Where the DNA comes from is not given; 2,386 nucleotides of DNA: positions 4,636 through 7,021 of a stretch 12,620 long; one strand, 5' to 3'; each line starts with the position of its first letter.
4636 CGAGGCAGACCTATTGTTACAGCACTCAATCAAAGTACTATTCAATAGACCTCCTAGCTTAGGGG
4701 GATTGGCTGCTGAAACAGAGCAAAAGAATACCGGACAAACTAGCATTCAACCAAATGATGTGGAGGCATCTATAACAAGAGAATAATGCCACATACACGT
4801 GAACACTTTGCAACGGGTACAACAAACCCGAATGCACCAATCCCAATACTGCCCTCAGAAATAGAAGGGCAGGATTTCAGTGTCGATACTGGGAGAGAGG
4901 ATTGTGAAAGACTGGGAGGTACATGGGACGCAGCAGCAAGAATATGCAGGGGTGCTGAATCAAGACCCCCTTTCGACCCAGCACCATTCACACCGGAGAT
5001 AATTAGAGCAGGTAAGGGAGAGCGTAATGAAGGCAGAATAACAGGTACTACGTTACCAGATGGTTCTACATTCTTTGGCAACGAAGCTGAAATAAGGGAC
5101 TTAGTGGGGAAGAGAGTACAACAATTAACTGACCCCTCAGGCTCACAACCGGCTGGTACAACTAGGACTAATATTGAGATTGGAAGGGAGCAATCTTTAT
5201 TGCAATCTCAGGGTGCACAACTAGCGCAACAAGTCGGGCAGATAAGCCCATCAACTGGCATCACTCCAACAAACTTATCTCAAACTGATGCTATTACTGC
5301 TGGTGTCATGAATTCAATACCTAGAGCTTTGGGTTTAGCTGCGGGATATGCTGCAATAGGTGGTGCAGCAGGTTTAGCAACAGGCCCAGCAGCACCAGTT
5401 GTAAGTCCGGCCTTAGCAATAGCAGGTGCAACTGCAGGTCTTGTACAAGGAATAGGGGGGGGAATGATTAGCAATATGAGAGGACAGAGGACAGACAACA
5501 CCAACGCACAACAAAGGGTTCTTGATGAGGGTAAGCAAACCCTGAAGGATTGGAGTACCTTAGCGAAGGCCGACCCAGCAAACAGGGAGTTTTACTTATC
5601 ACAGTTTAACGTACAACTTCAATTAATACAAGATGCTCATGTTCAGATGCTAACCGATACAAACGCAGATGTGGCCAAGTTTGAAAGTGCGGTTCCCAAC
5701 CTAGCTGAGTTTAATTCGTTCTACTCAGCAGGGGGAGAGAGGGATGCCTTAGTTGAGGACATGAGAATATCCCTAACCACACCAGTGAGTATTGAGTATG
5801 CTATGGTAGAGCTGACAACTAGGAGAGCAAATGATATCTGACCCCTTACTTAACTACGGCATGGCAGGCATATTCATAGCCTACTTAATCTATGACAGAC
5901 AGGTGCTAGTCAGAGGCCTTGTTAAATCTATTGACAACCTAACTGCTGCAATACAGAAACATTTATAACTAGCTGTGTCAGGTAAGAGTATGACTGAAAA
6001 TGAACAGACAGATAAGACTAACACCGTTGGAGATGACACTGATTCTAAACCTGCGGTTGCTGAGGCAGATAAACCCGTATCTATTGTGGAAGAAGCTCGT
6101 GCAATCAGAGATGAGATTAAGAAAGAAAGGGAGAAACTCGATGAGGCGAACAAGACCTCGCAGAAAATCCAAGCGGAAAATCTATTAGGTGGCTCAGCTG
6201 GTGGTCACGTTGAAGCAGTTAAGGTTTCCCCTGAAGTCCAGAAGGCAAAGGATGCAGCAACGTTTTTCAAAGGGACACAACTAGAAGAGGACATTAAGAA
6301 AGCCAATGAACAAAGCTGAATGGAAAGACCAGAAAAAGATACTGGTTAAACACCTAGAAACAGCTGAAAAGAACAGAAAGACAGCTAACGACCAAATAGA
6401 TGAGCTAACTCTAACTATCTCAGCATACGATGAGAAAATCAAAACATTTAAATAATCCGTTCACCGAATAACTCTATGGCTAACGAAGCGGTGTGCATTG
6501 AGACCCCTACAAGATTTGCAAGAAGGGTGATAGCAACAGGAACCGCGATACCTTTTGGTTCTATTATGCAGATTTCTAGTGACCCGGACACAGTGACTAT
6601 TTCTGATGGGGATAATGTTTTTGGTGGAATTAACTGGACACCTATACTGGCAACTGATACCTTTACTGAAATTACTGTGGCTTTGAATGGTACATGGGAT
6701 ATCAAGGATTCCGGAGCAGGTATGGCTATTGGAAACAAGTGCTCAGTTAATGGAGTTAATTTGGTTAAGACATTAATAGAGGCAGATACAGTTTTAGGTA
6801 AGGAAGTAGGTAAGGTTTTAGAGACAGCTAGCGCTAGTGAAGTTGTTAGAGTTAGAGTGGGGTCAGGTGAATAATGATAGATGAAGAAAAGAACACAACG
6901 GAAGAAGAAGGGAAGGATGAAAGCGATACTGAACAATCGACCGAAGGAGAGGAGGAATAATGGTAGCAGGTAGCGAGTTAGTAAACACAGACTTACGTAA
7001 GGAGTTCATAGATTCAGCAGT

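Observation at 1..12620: Complete 12.5-kb genome of a miniature tailed (HK97-class) virus with no recognisable replication, lysis, protease or tail-tube genes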

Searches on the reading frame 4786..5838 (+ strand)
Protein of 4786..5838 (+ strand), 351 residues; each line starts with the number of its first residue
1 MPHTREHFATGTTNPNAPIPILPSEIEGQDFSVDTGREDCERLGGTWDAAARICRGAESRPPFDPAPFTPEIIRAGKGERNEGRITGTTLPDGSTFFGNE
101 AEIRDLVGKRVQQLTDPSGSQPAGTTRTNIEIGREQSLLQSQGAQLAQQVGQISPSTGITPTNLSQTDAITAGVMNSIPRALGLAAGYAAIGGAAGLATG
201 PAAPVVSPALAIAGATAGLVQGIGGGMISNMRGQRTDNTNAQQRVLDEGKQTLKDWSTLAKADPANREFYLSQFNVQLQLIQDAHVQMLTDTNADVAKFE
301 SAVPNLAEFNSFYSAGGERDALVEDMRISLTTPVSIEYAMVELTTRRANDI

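Call 5: search_protein_families(library=pfam, max_evalue=0.1, proteins=[window:4786-5838:+])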
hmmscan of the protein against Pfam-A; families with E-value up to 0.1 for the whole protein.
window:4786-5838:+ (351 aa): 0 families

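Call 6: search_protein_families(library=phrogs, max_evalue=0.1, proteins=[window:4786-5838:+])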
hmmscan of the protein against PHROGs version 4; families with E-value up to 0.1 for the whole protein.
window:4786-5838:+ (351 aa): 1 family
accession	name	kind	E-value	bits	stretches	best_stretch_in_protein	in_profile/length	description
phrog_1047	-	tail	0.0076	15.3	1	134-262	809-934/1251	tail associated lysin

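Call 41: search_solved_structures(query=A2, max_evalue=10)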
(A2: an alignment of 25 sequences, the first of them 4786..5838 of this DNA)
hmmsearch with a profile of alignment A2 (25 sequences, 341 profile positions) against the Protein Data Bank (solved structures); distinct sequences matched with E-value up to 10: 42.
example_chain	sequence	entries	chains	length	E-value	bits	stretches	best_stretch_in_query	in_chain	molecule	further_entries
6x65_N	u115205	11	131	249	0.016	17.8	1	165-217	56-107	Outer membrane protein, OmpA family protein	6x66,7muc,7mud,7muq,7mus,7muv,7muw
3wxx_B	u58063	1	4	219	0.025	17.2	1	66-212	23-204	AopB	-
6x62_DX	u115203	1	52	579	0.11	15.1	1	165-217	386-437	Type IV secretion system unknown protein fragment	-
3qc7_A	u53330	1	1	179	0.23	14.1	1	111-187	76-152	Head fiber protein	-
6m3w_A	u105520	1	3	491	0.42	13.2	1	161-258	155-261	Spike glycoprotein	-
8tc0_A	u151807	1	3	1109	0.45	13.1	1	161-258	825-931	Spike glycoprotein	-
8zmp_A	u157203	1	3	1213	0.49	13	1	161-258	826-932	Spike glycoprotein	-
8x9y_Z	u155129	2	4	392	0.51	12.9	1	170-216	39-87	Tri1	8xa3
3h3p_S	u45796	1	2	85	0.56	12.8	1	253-318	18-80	4E10_S0_1TJLC_004_N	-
9s67_C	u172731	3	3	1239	0.61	12.7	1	161-258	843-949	Spike glycoprotein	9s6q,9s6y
8wly_A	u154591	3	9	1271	0.65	12.6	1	161-258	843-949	Spike glycoprotein,Fibritin | Spike glycoprotein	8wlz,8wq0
8zy7_A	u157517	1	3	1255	0.94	12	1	161-260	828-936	Spike glycoprotein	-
9okb_H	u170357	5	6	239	1.6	11.3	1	222-281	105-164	bmCENP-H | bm-CENPH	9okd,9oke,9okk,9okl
8h15_A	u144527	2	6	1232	1.6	11.3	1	161-258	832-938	Spike glycoprotein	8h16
8tc1_A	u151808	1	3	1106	1.7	11.2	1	161-258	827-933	Spike glycoprotein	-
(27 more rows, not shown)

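Call 66: find_homologous_proteins(query=A2, max_evalue=0.001)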
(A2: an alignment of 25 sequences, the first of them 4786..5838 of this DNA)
Query A2 (25 sequences) (351 aa, profile of the alignment): 114 proteins with E <= 0.001 among 8000 candidates.
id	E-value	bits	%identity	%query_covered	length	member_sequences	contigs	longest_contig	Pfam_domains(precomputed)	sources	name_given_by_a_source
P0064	5.8e-109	383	44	91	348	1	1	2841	-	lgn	-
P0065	1.5e-106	375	47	89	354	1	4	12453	-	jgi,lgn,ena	-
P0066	3.7e-106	373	56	89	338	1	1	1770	-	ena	-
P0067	2.8e-104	367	49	75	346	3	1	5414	-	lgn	-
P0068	1.1e-103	365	47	89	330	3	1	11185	-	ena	-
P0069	8.6e-103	362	54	89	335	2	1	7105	-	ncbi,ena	-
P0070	2.8e-102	361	41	89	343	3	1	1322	-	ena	-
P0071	1.9e-101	358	54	95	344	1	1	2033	-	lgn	-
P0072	7.0e-101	356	51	89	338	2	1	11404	-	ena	-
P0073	9.3e-101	356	40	88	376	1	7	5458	-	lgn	-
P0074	3.0e-100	354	42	90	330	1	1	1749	-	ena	-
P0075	4.3e-100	354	55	89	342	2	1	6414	-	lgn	-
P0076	6.5e-100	353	44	99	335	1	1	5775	-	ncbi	-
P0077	1.8e-99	352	53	90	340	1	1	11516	-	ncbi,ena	-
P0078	2.2e-99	351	45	88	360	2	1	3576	-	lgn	-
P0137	1.1e-73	267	46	58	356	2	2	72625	-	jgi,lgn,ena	-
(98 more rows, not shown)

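Call 67: find_encoding_contigs(protein=P0137, flank=10000, max_places=3)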
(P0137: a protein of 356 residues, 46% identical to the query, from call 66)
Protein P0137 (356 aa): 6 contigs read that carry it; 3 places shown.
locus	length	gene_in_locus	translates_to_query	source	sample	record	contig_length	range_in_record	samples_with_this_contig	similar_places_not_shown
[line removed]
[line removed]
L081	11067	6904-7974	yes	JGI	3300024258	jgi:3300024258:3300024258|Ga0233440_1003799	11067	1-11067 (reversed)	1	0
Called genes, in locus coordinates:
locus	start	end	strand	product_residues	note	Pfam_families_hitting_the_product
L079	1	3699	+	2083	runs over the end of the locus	-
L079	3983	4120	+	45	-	-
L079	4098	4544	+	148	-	-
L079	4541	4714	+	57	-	-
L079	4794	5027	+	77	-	-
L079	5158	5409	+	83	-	-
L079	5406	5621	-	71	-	-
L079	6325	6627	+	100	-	-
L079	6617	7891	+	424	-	PF03237:Terminase_6N, PF05127:NAT10_TcmA_helicase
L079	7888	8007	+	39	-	-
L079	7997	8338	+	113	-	-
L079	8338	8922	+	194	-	-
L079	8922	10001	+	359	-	-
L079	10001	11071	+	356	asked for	-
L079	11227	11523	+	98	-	-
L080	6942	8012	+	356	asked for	-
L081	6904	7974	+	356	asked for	-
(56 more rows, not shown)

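Call 83: predict_structure(alignment_id=A7)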
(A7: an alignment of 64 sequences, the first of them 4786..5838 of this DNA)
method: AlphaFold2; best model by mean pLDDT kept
length: 351 residues; sequences in the alignment: 64
mean_pLDDT: 75.5   pTM: 0.54
mean pLDDT of the five models: 75.5, 74.7, 74.4, 73.3, 71.8
residues with pLDDT >= 90: 116; 70-90: 108; 50-70: 75; < 50: 52
segments of 3 or more residues with pLDDT < 50: 1-13, 20-31, 198-200, 202-207, 209-211, 213-216, 221-227
pLDDT, mean of each block of 10 residues (from residue 1): 41 51 46 76 92 86 64 75 82 86 87 76 83 91 95 78 62 60 55 48 44 50 49 67 92 94 93 94 92 83 92 97 97 85 81 66
secondary structure, 60 per line:
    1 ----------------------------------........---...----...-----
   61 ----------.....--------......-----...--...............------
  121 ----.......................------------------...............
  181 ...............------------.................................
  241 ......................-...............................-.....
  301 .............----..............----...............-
elements in order: H35-42 E46-48 E53-55 E71-75 E84-89 E95-97 H100-114 H125-147 H166-195 H208-262 H264-294 H296-313 H318-331 H336-350

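Call 89: fold_search(model_id=the predicted structure, library=viral)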
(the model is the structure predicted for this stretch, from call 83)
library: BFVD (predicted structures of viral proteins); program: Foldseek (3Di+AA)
matches with E <= 10: 192; with E <= 0.001: 0
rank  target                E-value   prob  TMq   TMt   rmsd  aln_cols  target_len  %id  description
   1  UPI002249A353         2.0e-01  0.18  0.14  0.21  31.9       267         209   12  (no name look-up for this kind of identifier)
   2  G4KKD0                3.1e-01  0.23  0.17  0.14  30.2       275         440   12  (no name in the UniProt tables at hand)
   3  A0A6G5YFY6            3.3e-01  0.25  0.11  0.19  33.7       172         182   11  (no name in the UniProt tables at hand)
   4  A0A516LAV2            4.8e-01  0.33  0.16  0.30  16.2       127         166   17  (no name in the UniProt tables at hand)
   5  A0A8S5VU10            6.7e-01  0.09  0.13  0.13  36.8       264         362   11  Uncharacterized protein [Ackermannviridae sp.]
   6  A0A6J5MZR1            7.1e-01  0.09  0.18  0.11  40.1       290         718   12  Uncharacterized protein [uncultured Caudovirales phage]
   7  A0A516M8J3            7.9e-01  0.08  0.13  0.07  36.4       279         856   12  (no name in the UniProt tables at hand)
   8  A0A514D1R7            8.8e-01  0.13  0.16  0.12  35.2       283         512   10  (no name in the UniProt tables at hand)
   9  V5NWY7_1              8.8e-01  0.06  0.12  0.05  46.6       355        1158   11  F-UL-36 protein [Chelonid alphaherpesvirus 5]
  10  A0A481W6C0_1          8.8e-01  0.04  0.11  0.05  44.2       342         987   13  Tail tape measure protein [Fusobacterium phage Fnu1]
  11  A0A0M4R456            9.3e-01  0.16  0.20  0.11  34.2       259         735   10  Internal virion protein [Caulobacter phage Percy]
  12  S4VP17                1.1e+00  0.08  0.16  0.18  36.4       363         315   14  Uncharacterized protein [Pandoravirus dulcis]
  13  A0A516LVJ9            1.1e+00  0.08  0.17  0.12  44.5       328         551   13  (no name in the UniProt tables at hand)
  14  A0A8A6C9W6            1.3e+00  0.41  0.21  0.51   5.5       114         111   14  (no name in the UniProt tables at hand)
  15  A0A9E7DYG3            1.3e+00  0.13  0.07  0.25  13.8        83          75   24  (no name in the UniProt tables at hand)
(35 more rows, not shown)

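Call 110: search_protein_families(library=phrogs, alignment_id=A2, max_evalue=0.01)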
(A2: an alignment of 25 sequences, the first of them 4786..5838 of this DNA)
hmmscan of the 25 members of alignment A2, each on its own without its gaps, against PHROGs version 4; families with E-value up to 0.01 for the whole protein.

A. member 1, window:4786-5838:+ (351 aa): 1 family
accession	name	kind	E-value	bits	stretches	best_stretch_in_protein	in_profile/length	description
phrog_1047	-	tail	0.0076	15.3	1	134-262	809-934/1251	tail associated lysin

B. families by the number of members that match (of 25 scanned): 18 families
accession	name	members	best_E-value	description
phrog_1047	-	8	0.00026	tail associated lysin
phrog_16692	-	3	9.7e-08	-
phrog_3405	-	3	0.00012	-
phrog_167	-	3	0.00094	tail length tape measure protein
phrog_10341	-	2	7.4e-05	endolysin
phrog_58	-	2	0.0009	tail length tape measure protein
phrog_18476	-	2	0.0018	-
phrog_8949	-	2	0.0042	-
phrog_28077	-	1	9.4e-07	-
phrog_28412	-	1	1.3e-06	-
phrog_11489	-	1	8.5e-06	-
phrog_23574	-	1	0.00015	tail length tape measure protein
phrog_38695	-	1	0.00096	-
phrog_14486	-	1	0.0019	-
phrog_34863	-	1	0.0022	-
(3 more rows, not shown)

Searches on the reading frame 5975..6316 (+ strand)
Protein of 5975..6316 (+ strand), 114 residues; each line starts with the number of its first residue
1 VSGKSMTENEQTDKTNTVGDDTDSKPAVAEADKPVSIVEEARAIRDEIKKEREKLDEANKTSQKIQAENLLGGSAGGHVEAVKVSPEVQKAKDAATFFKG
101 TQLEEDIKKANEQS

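Call 5: search_protein_families(library=pfam, max_evalue=0.1, proteins=[window:5975-6316:+])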
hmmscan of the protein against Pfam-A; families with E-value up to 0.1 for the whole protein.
window:5975-6316:+ (114 aa): 0 families

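Call 6: search_protein_families(library=phrogs, max_evalue=0.1, proteins=[window:5975-6316:+])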
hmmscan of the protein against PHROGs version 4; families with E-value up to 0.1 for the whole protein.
window:5975-6316:+ (114 aa): 0 families

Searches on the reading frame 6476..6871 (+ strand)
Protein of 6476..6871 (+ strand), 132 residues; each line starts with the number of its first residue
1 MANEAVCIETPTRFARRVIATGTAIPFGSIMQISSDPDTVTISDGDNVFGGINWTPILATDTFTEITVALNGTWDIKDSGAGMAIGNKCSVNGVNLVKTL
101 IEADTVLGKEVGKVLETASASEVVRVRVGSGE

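Call 5: search_protein_families(library=pfam, max_evalue=0.1, proteins=[window:6476-6871:+])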
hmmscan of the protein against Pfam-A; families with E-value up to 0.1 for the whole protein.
window:6476-6871:+ (132 aa): 1 family
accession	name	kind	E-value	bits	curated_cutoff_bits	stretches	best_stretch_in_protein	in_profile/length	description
PF09956.15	Phage_cement_2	-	0.00081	20.2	24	1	66-127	42-102/103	Phage cement protein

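Call 6: search_protein_families(library=phrogs, max_evalue=0.1, proteins=[window:6476-6871:+])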
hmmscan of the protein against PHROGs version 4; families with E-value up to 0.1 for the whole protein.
window:6476-6871:+ (132 aa): 1 family
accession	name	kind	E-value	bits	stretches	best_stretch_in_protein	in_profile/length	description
phrog_31660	-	tail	0.0042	17.9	1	33-107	34-105/182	tail fiber protein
